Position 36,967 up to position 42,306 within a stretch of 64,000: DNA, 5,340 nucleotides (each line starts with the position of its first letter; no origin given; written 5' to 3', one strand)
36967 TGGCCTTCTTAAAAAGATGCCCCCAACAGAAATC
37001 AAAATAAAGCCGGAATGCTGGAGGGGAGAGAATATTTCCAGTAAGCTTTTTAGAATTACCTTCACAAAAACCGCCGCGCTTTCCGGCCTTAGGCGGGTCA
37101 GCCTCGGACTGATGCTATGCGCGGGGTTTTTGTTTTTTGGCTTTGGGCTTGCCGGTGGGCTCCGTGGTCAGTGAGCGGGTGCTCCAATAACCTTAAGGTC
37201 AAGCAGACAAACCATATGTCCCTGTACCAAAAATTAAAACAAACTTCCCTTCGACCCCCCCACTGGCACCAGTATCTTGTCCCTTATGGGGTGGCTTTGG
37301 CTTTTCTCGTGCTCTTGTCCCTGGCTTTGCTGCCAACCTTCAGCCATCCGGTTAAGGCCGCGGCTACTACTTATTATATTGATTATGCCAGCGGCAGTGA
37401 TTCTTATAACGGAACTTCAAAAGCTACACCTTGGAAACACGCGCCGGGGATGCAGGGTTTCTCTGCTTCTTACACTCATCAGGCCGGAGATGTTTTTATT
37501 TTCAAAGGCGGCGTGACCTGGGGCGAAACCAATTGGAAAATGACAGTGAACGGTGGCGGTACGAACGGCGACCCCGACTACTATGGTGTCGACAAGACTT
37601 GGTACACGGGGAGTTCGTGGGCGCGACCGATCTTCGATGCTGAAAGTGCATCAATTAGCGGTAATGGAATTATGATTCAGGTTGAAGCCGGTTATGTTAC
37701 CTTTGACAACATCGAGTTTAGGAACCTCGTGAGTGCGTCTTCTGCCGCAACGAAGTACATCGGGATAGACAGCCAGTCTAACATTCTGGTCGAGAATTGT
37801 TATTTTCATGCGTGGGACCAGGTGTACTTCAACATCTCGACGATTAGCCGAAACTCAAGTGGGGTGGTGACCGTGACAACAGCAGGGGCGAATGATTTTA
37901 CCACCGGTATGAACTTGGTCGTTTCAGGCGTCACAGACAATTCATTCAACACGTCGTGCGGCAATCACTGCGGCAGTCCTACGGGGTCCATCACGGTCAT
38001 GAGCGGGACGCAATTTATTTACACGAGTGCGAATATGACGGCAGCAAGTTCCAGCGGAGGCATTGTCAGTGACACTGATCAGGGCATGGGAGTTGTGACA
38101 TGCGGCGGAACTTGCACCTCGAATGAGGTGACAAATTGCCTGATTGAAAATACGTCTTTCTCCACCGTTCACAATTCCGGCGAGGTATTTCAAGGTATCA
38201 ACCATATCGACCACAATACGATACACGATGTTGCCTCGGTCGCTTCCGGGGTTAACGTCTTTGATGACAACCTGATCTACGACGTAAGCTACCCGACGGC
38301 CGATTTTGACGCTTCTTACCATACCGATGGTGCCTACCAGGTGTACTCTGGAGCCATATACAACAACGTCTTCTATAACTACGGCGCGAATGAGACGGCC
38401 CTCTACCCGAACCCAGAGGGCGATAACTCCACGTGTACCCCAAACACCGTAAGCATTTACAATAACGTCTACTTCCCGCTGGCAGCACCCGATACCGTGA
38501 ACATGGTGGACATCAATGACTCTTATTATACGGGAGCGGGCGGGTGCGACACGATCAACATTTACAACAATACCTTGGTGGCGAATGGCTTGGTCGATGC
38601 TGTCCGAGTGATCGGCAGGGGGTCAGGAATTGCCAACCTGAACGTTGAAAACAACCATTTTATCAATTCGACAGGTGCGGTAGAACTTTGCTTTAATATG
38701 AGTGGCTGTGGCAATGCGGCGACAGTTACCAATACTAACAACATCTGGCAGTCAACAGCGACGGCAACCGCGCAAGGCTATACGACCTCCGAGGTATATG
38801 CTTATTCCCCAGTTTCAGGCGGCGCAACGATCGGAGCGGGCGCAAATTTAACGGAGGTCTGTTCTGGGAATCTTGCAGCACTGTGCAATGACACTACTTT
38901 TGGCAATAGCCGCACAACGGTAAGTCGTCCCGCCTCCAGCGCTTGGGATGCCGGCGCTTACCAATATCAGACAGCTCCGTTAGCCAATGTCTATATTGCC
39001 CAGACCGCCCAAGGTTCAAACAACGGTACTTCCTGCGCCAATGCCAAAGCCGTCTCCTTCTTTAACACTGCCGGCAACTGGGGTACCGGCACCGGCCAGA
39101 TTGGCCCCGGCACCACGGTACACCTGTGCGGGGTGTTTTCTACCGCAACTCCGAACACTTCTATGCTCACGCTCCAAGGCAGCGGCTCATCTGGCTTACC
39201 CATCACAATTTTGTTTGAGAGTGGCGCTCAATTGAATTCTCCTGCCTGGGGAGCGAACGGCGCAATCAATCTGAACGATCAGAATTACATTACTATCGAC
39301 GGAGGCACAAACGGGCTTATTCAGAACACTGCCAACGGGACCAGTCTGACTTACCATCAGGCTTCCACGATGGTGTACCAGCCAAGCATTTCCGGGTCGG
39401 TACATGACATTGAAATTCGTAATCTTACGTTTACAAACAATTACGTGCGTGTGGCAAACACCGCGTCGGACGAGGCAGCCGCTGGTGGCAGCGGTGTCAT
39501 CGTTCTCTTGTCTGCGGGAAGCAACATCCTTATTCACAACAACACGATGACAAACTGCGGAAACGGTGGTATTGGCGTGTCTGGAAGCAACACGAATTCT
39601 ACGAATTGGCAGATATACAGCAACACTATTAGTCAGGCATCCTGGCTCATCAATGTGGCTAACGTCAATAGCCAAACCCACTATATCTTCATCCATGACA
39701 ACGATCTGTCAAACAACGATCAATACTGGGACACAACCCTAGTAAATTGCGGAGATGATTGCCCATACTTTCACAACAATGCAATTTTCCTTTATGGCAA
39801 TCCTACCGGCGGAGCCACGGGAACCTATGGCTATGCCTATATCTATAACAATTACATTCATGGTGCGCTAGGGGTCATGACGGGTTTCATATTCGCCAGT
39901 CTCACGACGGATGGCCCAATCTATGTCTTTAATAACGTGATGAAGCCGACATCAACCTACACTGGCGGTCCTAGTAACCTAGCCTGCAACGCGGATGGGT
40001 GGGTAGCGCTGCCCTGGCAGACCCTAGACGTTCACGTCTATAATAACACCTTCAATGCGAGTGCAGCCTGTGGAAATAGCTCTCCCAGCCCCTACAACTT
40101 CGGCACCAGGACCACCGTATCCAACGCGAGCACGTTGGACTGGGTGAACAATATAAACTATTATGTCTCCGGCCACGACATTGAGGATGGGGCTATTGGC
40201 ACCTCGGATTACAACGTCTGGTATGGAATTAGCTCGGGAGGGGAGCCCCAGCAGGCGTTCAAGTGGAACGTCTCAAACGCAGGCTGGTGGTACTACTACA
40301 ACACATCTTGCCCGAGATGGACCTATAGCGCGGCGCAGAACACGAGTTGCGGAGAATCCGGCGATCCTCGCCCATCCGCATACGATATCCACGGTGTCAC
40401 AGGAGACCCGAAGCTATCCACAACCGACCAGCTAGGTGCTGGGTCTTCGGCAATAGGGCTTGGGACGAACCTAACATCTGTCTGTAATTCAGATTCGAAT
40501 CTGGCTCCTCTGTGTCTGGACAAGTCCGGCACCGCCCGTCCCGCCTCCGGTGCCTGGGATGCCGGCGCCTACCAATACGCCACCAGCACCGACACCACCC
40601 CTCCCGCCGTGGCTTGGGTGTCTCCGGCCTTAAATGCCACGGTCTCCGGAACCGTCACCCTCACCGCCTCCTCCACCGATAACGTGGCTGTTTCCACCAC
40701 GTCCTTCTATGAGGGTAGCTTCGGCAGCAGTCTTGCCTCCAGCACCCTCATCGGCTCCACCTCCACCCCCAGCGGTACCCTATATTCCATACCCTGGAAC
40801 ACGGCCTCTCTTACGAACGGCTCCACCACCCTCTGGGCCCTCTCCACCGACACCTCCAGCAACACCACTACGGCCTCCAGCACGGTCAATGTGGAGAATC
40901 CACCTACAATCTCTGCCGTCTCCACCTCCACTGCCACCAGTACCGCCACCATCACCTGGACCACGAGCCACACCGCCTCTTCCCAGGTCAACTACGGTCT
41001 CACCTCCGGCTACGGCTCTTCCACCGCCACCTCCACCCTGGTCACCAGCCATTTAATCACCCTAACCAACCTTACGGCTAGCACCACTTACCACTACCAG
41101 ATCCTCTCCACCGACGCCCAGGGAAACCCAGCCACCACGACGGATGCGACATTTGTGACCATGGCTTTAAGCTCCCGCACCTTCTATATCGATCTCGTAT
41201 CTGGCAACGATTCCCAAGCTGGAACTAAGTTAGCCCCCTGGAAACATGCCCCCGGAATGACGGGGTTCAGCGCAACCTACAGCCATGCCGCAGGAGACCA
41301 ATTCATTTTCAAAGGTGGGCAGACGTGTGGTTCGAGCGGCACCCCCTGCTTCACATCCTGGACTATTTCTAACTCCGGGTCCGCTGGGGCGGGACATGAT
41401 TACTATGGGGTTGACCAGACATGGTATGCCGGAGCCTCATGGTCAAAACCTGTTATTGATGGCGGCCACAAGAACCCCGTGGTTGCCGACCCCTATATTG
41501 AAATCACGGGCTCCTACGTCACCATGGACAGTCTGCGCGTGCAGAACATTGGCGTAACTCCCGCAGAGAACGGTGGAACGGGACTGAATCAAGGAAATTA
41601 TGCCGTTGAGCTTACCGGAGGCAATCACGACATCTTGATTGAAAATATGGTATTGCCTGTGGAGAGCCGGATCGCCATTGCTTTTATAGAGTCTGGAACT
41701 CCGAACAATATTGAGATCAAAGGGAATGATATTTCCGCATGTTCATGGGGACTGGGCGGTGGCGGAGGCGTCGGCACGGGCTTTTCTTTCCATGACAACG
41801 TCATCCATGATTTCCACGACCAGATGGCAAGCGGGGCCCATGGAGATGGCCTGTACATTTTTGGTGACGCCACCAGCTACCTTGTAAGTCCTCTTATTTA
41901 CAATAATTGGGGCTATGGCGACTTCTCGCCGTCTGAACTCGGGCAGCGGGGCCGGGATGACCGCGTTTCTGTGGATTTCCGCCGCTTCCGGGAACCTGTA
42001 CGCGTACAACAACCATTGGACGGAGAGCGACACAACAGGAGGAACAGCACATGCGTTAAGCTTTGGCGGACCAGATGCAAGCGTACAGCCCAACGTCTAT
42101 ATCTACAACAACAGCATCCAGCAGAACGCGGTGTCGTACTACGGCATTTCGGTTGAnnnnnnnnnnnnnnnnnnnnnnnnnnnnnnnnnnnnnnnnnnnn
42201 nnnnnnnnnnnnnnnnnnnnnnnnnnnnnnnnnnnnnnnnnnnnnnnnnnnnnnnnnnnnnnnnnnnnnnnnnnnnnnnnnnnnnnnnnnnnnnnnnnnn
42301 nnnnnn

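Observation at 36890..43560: GC-rich ~6.6-kb island: giant secreted beta-helix / FN3 / poly-Gly / triple-repeat protein inserted between mraY and murD, with an internal frameshift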

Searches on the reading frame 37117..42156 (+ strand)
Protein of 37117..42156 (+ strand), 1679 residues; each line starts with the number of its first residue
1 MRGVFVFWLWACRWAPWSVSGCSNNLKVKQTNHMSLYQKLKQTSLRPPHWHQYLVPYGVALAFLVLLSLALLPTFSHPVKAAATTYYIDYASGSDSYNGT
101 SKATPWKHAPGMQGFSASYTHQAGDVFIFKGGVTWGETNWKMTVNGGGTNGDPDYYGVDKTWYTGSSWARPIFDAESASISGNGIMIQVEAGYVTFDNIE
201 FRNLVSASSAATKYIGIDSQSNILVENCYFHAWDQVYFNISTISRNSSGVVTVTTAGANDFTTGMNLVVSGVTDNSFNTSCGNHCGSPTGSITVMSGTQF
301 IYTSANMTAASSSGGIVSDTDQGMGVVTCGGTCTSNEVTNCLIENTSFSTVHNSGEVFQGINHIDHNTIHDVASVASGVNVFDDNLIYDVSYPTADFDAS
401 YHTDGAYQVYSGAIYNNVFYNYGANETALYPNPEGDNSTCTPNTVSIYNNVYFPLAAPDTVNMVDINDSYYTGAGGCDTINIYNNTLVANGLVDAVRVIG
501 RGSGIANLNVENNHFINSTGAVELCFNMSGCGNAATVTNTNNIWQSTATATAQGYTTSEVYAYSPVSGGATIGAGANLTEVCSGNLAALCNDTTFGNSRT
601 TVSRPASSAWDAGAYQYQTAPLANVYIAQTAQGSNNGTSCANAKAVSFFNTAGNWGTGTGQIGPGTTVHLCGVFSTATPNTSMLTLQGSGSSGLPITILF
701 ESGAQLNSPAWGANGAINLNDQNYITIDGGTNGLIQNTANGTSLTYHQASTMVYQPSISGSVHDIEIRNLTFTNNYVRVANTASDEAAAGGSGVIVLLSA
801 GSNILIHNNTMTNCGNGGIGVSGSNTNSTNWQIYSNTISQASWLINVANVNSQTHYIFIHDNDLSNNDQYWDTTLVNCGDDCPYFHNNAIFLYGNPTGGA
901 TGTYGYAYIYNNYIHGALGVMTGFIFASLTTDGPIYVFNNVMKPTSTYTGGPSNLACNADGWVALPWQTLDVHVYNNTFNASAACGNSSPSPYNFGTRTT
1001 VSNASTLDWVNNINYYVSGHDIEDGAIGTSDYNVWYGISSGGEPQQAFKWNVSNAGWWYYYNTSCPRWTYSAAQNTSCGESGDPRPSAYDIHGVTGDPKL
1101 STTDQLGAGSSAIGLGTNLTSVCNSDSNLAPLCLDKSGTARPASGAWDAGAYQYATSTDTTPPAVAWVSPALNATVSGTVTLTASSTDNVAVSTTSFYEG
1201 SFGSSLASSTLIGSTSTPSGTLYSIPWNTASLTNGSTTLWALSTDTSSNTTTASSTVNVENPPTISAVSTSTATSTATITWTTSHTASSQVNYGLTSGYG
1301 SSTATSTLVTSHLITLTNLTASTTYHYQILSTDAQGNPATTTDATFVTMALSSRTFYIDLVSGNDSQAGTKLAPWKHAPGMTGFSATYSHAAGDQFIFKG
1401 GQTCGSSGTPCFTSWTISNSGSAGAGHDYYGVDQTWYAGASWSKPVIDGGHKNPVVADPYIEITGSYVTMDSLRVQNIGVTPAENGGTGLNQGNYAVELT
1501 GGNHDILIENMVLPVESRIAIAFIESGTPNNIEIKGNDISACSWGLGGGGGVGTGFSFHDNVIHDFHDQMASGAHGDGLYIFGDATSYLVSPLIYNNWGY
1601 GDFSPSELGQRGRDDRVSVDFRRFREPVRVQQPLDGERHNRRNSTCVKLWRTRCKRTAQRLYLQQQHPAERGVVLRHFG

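Call 9: search_protein_families(library=pfam, proteins=[window:37117-42156:+], max_evalue=0.1)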
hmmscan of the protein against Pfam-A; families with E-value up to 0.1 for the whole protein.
window:37117-42156:+ (1679 aa): 2 families
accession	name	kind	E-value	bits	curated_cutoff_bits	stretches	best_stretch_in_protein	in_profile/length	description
PF16656.11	Pur_ac_phosph_N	-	8.3e-05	23.5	30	1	1264-1334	3-83/93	Purple acid Phosphatase, N-terminal domain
PF00041.27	fn3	-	0.0047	17.6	25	1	1262-1338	2-75/84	Fibronectin type III domain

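Call 14: search_solved_structures(query=window:37117-41943:+, max_evalue=1)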
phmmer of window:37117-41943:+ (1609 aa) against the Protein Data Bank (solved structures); distinct sequences matched with E-value up to 1: 2.
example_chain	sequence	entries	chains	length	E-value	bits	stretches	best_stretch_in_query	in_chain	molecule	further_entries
1k85_A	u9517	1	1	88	0.14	12.6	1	1266-1347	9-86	CHITINASE A1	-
2rbl_A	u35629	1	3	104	0.21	12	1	1273-1352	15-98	Tenascin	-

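Call 16: search_protein_families(library=ncbifam, proteins=[window:37117-41943:+], max_evalue=0.1)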
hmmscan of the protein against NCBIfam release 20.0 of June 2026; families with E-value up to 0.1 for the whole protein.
window:37117-41943:+ (1609 aa): 1 family
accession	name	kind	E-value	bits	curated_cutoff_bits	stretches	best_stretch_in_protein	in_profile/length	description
NF041518.1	choice_anch_Q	domain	1.6e-06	28.3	25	1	1103-1154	16-57/58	choice-of-anchor Q domain-containing protein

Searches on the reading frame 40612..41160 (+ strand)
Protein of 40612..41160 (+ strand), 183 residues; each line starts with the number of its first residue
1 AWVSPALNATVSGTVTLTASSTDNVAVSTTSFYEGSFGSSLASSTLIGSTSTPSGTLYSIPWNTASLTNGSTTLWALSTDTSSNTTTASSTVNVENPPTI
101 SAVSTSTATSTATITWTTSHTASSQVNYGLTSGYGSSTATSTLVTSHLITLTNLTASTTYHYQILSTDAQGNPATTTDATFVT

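Call 33: search_protein_families(library=pfam, proteins=[window:40612-41160:+], max_evalue=10)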
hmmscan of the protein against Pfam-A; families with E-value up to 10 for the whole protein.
seq(183 aa): 7 families
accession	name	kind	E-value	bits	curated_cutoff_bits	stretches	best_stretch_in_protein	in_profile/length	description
PF17957.7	Big_7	-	7.7e-07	30.1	24.1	1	2-74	5-68/70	Bacterial Ig domain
PF16656.11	Pur_ac_phosph_N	-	3.9e-06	27.8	30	1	99-175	3-85/93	Purple acid Phosphatase, N-terminal domain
PF00041.27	fn3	-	0.00061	20.4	25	1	97-173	2-75/84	Fibronectin type III domain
PF25077.1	DUF7800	-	0.04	14.5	27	1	109-176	15-81/89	Domain of unknown function (DUF7800)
PF13750.12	Big_3_3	-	0.14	12.2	27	1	58-114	3-62/157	Bacterial Ig-like domain (group 3)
PF24221.1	Fn3_nematode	-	0.2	11.9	27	1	97-158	4-65/127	Nematode fibronectin type-III domain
PF16655.11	PhoD_N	-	0.39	11.7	30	1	103-168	25-80/90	PhoD-like phosphatase, N-terminal domain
